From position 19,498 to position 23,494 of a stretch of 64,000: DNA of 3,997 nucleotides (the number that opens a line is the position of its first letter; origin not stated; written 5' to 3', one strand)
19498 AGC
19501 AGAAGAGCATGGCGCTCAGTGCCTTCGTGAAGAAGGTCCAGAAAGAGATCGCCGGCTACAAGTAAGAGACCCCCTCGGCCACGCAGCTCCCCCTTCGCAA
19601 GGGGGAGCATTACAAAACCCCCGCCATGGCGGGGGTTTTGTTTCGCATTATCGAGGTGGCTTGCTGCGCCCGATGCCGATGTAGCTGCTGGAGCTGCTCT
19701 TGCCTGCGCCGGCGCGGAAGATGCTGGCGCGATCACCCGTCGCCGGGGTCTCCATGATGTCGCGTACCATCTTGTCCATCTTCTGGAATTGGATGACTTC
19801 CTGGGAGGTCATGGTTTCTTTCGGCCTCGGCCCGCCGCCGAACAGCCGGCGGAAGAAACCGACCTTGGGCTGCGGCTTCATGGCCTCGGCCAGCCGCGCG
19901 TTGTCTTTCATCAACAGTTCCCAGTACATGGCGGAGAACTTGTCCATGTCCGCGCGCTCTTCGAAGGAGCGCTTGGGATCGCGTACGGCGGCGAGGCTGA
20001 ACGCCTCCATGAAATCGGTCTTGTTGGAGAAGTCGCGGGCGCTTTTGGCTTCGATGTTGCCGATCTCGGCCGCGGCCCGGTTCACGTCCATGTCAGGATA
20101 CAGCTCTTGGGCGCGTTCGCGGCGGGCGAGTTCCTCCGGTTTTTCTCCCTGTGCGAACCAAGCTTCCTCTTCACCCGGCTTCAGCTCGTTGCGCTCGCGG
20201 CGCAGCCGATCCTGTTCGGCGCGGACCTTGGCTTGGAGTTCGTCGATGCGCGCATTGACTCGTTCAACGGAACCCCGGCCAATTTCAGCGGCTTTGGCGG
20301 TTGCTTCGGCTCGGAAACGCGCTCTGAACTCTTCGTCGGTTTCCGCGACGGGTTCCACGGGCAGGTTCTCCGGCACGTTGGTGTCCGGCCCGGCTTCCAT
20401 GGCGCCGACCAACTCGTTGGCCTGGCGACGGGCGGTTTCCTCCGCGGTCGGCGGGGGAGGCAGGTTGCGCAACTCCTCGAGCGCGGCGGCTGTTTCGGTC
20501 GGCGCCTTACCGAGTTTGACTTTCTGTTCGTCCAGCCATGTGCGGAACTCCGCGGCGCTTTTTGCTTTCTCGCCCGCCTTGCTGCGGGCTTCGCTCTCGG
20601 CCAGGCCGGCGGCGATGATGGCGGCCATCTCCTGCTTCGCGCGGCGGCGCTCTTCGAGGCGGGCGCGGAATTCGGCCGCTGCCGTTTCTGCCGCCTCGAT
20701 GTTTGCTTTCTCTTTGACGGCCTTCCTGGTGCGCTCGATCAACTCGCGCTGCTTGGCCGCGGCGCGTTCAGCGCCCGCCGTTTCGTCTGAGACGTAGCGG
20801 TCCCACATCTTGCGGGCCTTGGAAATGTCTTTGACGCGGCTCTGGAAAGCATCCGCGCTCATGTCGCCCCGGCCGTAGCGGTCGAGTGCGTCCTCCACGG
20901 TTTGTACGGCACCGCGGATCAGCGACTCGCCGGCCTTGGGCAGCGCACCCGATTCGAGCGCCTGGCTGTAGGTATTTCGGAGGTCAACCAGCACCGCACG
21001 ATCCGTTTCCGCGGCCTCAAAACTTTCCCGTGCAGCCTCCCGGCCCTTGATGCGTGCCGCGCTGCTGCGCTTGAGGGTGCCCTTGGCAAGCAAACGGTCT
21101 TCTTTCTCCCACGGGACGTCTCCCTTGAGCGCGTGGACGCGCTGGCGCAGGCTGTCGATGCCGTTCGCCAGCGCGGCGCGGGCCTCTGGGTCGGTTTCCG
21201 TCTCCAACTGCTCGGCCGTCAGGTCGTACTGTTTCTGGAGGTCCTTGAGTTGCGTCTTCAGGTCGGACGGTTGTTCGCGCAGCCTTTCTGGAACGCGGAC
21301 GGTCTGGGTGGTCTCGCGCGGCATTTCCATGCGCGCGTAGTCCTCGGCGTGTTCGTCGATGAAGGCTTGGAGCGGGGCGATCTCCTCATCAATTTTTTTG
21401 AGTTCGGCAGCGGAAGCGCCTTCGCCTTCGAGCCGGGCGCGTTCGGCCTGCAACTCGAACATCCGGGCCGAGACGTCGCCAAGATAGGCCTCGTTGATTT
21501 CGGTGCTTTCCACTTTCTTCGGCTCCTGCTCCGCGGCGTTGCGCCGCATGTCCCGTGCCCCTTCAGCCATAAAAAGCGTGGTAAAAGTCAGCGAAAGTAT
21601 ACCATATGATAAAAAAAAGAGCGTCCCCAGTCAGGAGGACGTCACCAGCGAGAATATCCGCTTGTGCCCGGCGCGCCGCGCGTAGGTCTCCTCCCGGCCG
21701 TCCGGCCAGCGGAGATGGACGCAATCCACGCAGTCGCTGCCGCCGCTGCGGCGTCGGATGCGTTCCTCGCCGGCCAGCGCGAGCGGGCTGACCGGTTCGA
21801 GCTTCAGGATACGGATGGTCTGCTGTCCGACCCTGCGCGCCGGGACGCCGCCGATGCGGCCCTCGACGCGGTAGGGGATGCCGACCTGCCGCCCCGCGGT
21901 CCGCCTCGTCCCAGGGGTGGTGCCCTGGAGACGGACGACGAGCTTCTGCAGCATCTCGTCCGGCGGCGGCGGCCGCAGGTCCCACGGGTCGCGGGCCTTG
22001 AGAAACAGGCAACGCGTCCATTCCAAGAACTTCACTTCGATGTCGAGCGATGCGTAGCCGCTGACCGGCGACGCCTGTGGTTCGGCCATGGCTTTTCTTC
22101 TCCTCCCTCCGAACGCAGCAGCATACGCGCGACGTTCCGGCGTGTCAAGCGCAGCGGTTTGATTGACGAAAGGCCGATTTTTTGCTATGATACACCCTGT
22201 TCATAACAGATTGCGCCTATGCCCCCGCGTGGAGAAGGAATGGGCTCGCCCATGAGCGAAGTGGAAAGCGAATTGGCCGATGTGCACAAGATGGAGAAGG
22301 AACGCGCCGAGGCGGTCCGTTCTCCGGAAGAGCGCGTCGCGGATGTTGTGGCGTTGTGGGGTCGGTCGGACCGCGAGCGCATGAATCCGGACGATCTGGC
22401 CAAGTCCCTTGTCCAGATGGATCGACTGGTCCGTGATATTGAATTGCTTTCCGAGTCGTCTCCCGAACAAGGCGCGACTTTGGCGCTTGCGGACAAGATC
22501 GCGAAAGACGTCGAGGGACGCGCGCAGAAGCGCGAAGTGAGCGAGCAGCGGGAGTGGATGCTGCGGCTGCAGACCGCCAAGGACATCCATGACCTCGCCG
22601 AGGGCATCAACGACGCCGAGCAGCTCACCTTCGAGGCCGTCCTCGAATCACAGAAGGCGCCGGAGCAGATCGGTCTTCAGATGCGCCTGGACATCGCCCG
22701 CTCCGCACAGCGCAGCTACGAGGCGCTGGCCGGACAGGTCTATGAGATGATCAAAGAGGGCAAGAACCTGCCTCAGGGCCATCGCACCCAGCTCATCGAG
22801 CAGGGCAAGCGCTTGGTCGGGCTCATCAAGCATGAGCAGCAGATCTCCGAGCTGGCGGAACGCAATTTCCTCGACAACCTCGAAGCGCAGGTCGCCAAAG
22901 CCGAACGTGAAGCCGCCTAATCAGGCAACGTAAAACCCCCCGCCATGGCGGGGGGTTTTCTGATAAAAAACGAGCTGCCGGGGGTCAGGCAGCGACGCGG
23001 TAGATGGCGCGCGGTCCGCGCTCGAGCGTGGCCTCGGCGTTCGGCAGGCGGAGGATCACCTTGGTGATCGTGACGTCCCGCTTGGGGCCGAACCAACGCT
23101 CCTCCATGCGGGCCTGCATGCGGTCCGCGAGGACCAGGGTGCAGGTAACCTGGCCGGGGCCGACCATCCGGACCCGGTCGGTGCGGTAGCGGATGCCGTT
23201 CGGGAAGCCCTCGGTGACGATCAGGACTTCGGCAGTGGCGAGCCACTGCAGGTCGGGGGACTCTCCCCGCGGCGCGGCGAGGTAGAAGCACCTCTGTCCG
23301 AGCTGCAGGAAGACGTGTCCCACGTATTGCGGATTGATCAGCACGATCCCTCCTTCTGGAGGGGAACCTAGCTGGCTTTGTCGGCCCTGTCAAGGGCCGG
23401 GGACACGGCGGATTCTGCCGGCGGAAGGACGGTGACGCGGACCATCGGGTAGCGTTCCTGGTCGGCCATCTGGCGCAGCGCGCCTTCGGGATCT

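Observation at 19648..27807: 8-kb island of large, charged, low-complexity hypothetical proteins including a tandem paralog pair, framed by consensus promoters and palindromic terminators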

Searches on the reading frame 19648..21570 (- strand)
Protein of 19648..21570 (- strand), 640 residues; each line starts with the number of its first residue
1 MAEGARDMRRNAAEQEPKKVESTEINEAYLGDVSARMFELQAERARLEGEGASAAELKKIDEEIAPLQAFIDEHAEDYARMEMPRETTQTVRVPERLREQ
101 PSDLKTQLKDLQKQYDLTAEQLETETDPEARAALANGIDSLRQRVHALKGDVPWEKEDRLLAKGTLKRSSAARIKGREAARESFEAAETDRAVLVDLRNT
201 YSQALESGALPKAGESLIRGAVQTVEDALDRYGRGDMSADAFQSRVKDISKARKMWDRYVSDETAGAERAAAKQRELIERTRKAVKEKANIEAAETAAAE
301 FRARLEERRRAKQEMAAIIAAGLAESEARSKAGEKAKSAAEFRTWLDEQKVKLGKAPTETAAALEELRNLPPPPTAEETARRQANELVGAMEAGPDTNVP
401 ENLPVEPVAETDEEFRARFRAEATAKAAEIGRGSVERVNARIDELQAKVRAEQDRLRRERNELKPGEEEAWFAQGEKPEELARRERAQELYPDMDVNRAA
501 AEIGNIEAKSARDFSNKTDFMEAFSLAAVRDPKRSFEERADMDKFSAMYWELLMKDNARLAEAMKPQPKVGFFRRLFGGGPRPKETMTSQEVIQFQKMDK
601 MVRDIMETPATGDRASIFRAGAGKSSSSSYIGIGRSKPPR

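Call 3: search_protein_families(library=pfam, proteins=[window:19648-21570:-], max_evalue=0.1)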
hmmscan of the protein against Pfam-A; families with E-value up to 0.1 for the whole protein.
window:19648-21570:- (640 aa): 1 family
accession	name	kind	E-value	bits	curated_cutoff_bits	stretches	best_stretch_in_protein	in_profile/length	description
PF19962.4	EAD9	-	0.0014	18.8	25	1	104-144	11-51/62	Effector-associated domain 9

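Call 4: search_protein_families(library=ncbifam, proteins=[window:19648-21570:-], max_evalue=0.1)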
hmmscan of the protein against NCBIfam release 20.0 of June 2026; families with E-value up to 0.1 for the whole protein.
window:19648-21570:- (640 aa): 0 families

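Call 11: find_homologous_proteins(query=window:19648-21570:-)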
Query window:19648-21570:- (640 aa): 9 proteins with E <= 0.001 among 8000 candidates.
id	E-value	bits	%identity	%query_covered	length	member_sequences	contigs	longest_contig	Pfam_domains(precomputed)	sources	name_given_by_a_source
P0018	0.0e+0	1325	100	99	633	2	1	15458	-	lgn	-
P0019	3.2e-190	652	54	100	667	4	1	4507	-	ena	-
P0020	2.0e-178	613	54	100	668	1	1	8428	-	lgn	-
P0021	5.7e-175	602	62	44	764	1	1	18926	-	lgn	-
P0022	2.9e-170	586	49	100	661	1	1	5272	-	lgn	-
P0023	5.2e-168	579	52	93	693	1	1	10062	-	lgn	-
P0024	2.3e-146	507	45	100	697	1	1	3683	-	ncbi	-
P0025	1.2e-57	215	51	36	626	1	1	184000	-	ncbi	-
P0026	2.2e-54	204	48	36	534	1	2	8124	-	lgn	-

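Call 38: predict_structure(alignment_id=A3)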
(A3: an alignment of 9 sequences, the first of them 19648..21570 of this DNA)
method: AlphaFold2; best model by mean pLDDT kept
length: 640 residues; sequences in the alignment: 9
mean_pLDDT: 69.1   pTM: 0.30
mean pLDDT of the five models: 69.1, 66.4, 65.5, 65.2, 64.0
residues with pLDDT >= 90: 33; 70-90: 351; 50-70: 120; < 50: 136
segments of 3 or more residues with pLDDT < 50: 1-5, 10-22, 83-101, 352-363, 392-403, 405-409, 463-475, 510-512, 566-584, 611-640
pLDDT, mean of each block of 10 residues (from residue 1): 47 40 66 84 81 84 90 79 44 34 74 84 86 86 83 76 71 75 81 87 81 79 88 81 87 78 72 83 89 92 92 85 74 69 65 42 50 58 63 39 42 72 71 77 86 75 49 53 77 80 62 67 77 66 80 76 54 43 51 66 59 46 36 37
secondary structure, 60 per line:
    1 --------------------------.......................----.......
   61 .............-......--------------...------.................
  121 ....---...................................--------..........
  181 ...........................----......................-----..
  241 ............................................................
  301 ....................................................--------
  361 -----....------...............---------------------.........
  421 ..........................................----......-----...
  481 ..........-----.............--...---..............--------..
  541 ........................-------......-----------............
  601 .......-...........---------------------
elements in order (helices of 4 or more, strands of 3 or more residues): H27-49 H54-73 H75-80 H104-124 H128-162 H171-207 H212-233 H239-352 H366-369 H376-390 H412-462 H467-472 H478-490 H496-508 H517-530 H539-564 H572-577 H589-607 H609-619
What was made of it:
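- Closest known: Amphipathic membrane-targeting helices of MinD. Same: It is flanked by flexible Pro/Gly linkers and has low AF2 confidence, as expected for a helix that folds on the membrane (call 38).
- Closest known: ER/K-type single alpha-helix. Same: A residues about 255-345 are predicted as one continuous helix (call 38).
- A is all-helical with a 114-residue helix (call 38). It lies in a low-pLDDT segment flanked by Pro and Gly (call 38).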

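Call 41: fold_search(model_id=the predicted structure, library=pdb)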
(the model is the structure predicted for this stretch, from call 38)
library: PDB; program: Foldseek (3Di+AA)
matches with E <= 10: 114; with E <= 0.001: 0
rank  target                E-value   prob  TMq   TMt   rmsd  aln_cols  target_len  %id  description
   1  9e5c_1t               1.9e-01  0.10  0.08  0.04  80.8       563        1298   14  Cryo-EM structure of 96 nm repeat of microtubule doublet from T. brucei flagellum (released 2025-03-12)
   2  6n63                  6.3e-01  0.60  0.10  0.38  12.8       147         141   14  Crystal structure of an Iron binding protein (released 2019-07-17)
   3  8tlp_B                7.8e-01  0.15  0.08  0.20  16.2       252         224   12  Computationally designed tunable C2 symmetric tandem repeat homodimer, D_3_633_8x without peptide (released 2024-12-11)
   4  7n6g_3I               1.1e+00  0.07  0.08  0.12  90.8       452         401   17  C1 of central pair (released 2022-05-18)
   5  2gs4_B                1.2e+00  0.11  0.06  0.21  15.2       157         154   11  The crystal structure of the E.coli stress protein YciF. (released 2006-10-17)
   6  3cax                  1.5e+00  0.28  0.09  0.15  16.0       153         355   10  Crystal structure of uncharacterized protein PF0695 (released 2008-03-18)
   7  9e0h_A                1.5e+00  0.12  0.08  0.25  18.4       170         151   12  De novo calcium channel heptamer, CalC6_3 with DHR extensions. Off target multimerization state (released 2025-10-01)
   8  8d9o                  1.6e+00  0.20  0.09  0.26  17.3       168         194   14  De Novo Photosynthetic Reaction Center Protein in Apo-State (released 2022-09-28)
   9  5vju                  1.6e+00  0.20  0.09  0.26  17.7       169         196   14  De Novo Photosynthetic Reaction Center Protein Variant Equipped with His-Tyr H-bond, Heme B, and Cd(II) ions (released 2018-04-25)
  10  8d9p                  2.1e+00  0.15  0.08  0.25  17.7       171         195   13  De Novo Photosynthetic Reaction Center Protein Equipped with Heme B and Mn(II) cations (released 2022-09-28)
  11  3syv_H                2.1e+00  0.13  0.09  0.20  29.6       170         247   12  Crystal structure of mPACSIN 3 F-BAR domain mutant (released 2012-05-16)
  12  5m4y_C                2.5e+00  0.23  0.11  0.33  11.7       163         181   10  Crystal structure of the Sec3/Sso2 complex at 2.20 angstrom resolution (released 2017-02-08)
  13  8gjg_A                2.5e+00  0.13  0.07  0.26  19.3       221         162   15  De novo design of high-affinity protein binders to bioactive helical peptides (released 2024-01-10)
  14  3syv_G                2.6e+00  0.11  0.08  0.19  29.5       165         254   13  Crystal structure of mPACSIN 3 F-BAR domain mutant (released 2012-05-16)
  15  9e5c_1r               2.6e+00  0.03  0.08  0.04  98.7       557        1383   14  Cryo-EM structure of 96 nm repeat of microtubule doublet from T. brucei flagellum (released 2025-03-12)
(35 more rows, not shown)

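Call 44: search_protein_families(library=phrogs, proteins=[window:19648-21570:-], max_evalue=0.01)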
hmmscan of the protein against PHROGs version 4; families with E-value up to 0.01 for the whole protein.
window:19648-21570:- (640 aa): 0 families

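Call 45: search_protein_families(library=padloc, proteins=[window:19648-21570:-], max_evalue=0.01)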
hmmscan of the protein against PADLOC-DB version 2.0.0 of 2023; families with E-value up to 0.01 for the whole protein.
window:19648-21570:- (640 aa): 1 family
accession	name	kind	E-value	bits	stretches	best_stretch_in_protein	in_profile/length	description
PDLC03392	REase_II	-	0.0083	12.9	0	66-152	235-323/488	Type II nicking endonuclease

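Call 61: find_related_loci(query=A3, collection=metagenome_contigs, flank=10000)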
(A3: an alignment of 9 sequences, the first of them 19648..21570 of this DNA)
Query A3 (640 aa) in metagenome_contigs; peptide patterns used: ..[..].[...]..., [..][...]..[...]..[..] (x = any residue, [..] = any of these).
404 stretches matched a pattern; 1 encode a relative of the query (tblastn E <= 1e-3); 1 distinct loci.
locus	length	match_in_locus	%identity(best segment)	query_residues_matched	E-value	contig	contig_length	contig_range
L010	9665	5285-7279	54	1-639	0e+0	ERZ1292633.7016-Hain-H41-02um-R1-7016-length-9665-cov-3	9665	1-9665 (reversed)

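Call 63: find_related_loci(query=A3, collection=viral_contigs, flank=5000)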
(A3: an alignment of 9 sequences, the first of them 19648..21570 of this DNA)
Query A3 (640 aa) in viral_contigs; peptide patterns used: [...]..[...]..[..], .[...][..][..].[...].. (x = any residue, [..] = any of these).
253 stretches matched a pattern, but none encodes a relative of the query by tblastn (E <= 1e-3).

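Call 75: search_solved_structures(query=A3, max_evalue=10)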
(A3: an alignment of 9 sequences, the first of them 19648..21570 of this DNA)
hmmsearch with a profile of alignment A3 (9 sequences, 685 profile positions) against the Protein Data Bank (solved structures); distinct sequences matched with E-value up to 10: 4.
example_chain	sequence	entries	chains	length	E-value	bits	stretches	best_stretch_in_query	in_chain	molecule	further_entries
7pwf_R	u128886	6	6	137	0.2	13.5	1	425-515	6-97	Ribosomal protein S17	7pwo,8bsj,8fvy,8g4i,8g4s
8br8_SU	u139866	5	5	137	0.2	13.5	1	425-515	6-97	Ribosomal protein S17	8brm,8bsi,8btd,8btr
9pxg_C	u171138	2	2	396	0.71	11.7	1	609-632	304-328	Outer membrane protein assembly factor BamC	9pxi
9tls_A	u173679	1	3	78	1.4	10.7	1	35-86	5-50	Sc-apCC-2-KLHL20-3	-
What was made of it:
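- Closest known: Bacterial coiled-coil-rich / intermediate-filament-like scaffolds. Different: There is no sequence similarity to these scaffolds (calls 3, 4, 75).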

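Call 89: search_protein_families(library=pfam, alignment_id=A3, max_evalue=1)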
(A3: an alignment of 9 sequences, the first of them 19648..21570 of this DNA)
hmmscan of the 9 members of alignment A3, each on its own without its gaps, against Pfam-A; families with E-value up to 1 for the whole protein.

A. member 1, window:19648-21570:- (640 aa): 2 families
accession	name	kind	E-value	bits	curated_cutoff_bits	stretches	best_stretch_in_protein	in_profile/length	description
PF19962.4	EAD9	-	0.0014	18.8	25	1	104-144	11-51/62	Effector-associated domain 9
PF17100.10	NACHT_N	-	0.62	10.4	30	0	271-346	12-87/220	N-terminal domain of NWD NACHT-NTPase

B. families by the number of members that match (of 9 scanned): 15 families
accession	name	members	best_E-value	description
PF19962.4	EAD9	5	8.2e-05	Effector-associated domain 9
PF08336.16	P4Ha_N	2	0.024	Prolyl 4-Hydroxylase alpha-subunit, N-terminal region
PF09371.15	Tex_N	1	0.0026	Tex-like protein N-terminal domain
PF25252.1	DUF7854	1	0.026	Family of unknown function (DUF7854)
PF01087.27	GalP_UDP_transf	1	0.056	Galactose-1-phosphate uridyl transferase, N-terminal domain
PF20042.4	DUF6444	1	0.074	Family of unknown function (DUF6444)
PF13565.12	HTH_32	1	0.086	Homeodomain-like domain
PF20818.2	TelK_stirrup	1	0.091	Protelomerase, stirrup domain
PF15447.11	NTS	1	0.14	N-terminal segments of PfEMP1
PF08227.16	DASH_Hsk3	1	0.29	DASH complex subunit Hsk3 like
PF21834.1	DUF6894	1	0.4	Domain of unknown function (DUF6894)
PF12841.12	YvrJ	1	0.49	YvrJ protein family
PF01923.23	Cob_adeno_trans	1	0.55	Cobalamin adenosyltransferase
PF02520.22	ANIS5_cation-bd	1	0.59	SXP/RAL-2 family protein Ani s 5-like, metal-binding domain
PF17100.10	NACHT_N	1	0.62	N-terminal domain of NWD NACHT-NTPase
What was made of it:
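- On MinD/ParA ATPases: Protein A has no Pfam or NCBIfam hit (calls 3, 4, 89), and its model is all-helical (call 38).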

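Call 92: search_protein_families(library=pfam, proteins=[P0019, P0020, P0021, P0022, P0023, P0024, P0025, P0026], max_evalue=0.05)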
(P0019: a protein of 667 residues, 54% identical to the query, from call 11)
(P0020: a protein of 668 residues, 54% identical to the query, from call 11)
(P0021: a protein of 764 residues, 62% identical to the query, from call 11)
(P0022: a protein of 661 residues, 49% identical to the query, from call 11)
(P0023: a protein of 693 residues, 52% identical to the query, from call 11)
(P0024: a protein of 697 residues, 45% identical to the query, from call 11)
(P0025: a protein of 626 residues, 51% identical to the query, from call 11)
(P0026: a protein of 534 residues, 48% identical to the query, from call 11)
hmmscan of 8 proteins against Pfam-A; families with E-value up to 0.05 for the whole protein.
P0019 (667 aa): 0 families

P0020 (668 aa): 1 family
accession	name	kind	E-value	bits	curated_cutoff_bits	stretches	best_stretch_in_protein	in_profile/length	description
PF09371.15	Tex_N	-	0.0026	17.9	32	1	447-482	33-68/75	Tex-like protein N-terminal domain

P0021 (764 aa): 2 families
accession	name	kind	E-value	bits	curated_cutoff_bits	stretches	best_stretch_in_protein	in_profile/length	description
PF19962.4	EAD9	-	8.2e-05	22.7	25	1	109-157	10-58/62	Effector-associated domain 9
PF08336.16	P4Ha_N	-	0.024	14.9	25.3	1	70-130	67-130/135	Prolyl 4-Hydroxylase alpha-subunit, N-terminal region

P0022 (661 aa): 2 families
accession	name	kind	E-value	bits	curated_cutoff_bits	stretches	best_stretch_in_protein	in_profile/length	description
PF19962.4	EAD9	-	0.01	16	25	1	118-158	13-53/62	Effector-associated domain 9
PF25252.1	DUF7854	-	0.026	15.1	32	1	233-274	6-45/81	Family of unknown function (DUF7854)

P0023 (693 aa): 0 families

P0024 (697 aa): 0 families

P0025 (626 aa): 0 families

P0026 (534 aa): 0 families
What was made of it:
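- On Pfam PF19962 EAD9: Five of nine members hit at E<1 (calls 3, 89, 92).
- Closest known: Pfam PF19962 EAD9. Same: A residues 104-144, and the equivalent region in four other orthologues, align to most of the 62-residue model (calls 3, 89, 92).
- EAD9 (Effector-associated domain 9) gives sub-threshold hits in 5 of 9 A-family members, best 22.7 bits against a cut-off of 25 (calls 3, 89, 92).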

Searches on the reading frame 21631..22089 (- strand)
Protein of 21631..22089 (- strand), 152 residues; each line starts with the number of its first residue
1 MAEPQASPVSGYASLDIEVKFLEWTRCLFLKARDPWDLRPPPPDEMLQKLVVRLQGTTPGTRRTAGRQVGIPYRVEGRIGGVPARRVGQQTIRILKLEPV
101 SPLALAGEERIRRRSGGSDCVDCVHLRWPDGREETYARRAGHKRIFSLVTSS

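Call 3: search_protein_families(library=pfam, proteins=[window:21631-22089:-], max_evalue=0.1)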
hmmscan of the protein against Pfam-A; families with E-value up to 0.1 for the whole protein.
window:21631-22089:- (152 aa): 0 families

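Call 4: search_protein_families(library=ncbifam, proteins=[window:21631-22089:-], max_evalue=0.1)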
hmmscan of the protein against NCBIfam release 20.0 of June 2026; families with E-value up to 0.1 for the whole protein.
window:21631-22089:- (152 aa): 0 families

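Call 44: search_protein_families(library=phrogs, proteins=[window:21631-22089:-], max_evalue=0.01)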
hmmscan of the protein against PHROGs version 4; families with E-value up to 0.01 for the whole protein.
window:21631-22089:- (152 aa): 0 families

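Call 45: search_protein_families(library=padloc, proteins=[window:21631-22089:-], max_evalue=0.01)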
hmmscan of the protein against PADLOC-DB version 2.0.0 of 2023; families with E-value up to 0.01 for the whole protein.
window:21631-22089:- (152 aa): 0 families

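Call 77: search_solved_structures(query=A5, max_evalue=10)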
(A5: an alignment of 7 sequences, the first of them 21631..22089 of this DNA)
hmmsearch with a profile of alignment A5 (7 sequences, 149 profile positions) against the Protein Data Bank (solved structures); distinct sequences matched with E-value up to 10: 13.
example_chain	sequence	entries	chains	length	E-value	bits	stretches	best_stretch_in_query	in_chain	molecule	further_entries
5mxe_A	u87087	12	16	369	5.6e-05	26.2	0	126-147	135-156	Photorhabdus asymbiotica lectin PHL | lectin PHL | Photorhabdus asymbitoca lectin PHL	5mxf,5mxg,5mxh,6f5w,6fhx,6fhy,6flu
6rfz_A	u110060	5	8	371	0.0084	19.1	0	123-147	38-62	lectin PLL2 from Photorhabdus laumondii | Photorhabdus luminescens subsp. laumondii TTO1 complete genome segment 3/17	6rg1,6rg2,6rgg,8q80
6t96_A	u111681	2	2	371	0.063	16.3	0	123-144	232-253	Lectin PLL3 | Photorhabdus luminescens subsp. laumondii TTO1 complete genome segment 3/17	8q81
8q82_A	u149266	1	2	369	0.078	16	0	126-144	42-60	Photorhabdus luminescens subsp. laumondii TTO1 complete genome segment 3/17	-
8q83_A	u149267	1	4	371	0.3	14.1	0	126-145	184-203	Photorhabdus luminescens subsp. laumondii TTO1 complete genome segment 3/17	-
8q7u_A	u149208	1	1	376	0.59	13.1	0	126-147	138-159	Photorhabdus luminescens subsp. laumondii TTO1 complete genome segment 3/17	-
8zu9_B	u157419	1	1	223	1.1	12.3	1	97-142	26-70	A129 heavy chain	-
9e3j_H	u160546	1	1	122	1.2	12.1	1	108-142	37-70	PERT-171 HC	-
9mqa_H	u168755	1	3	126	1.4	12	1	109-142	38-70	310-7D11 Fab Heavy chain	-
9pzb_F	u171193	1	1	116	1.5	11.8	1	108-142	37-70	A9K Fab heavy chain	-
5c9l_A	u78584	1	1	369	1.7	11.6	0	126-147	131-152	PLL lectin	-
5w1k_B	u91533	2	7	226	1.9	11.5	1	108-142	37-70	CR1-28 Fab heavy chain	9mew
5c9o_A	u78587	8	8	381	2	11.4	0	126-147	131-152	PLL lectin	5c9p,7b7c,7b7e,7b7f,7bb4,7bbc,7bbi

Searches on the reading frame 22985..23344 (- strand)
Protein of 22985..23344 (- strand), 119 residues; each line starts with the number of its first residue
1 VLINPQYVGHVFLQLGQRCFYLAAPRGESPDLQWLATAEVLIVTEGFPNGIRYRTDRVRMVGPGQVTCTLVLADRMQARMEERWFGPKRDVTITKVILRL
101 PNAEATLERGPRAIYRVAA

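Call 3: search_protein_families(library=pfam, proteins=[window:22985-23344:-], max_evalue=0.1)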
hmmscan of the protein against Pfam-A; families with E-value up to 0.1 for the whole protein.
window:22985-23344:- (119 aa): 0 families

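Call 4: search_protein_families(library=ncbifam, proteins=[window:22985-23344:-], max_evalue=0.1)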
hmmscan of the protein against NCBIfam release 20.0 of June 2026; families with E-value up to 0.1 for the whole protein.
window:22985-23344:- (119 aa): 0 families

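Call 44: search_protein_families(library=phrogs, proteins=[window:22985-23344:-], max_evalue=0.01)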
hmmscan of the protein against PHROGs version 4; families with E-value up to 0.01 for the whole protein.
window:22985-23344:- (119 aa): 0 families

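Call 45: search_protein_families(library=padloc, proteins=[window:22985-23344:-], max_evalue=0.01)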
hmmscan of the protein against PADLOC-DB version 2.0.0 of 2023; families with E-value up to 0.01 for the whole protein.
window:22985-23344:- (119 aa): 0 families

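Call 85: search_solved_structures(query=A6, max_evalue=10)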
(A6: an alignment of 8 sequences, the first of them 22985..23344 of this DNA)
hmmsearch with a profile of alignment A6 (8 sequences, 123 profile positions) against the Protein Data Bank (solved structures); distinct sequences matched with E-value up to 10: 0.
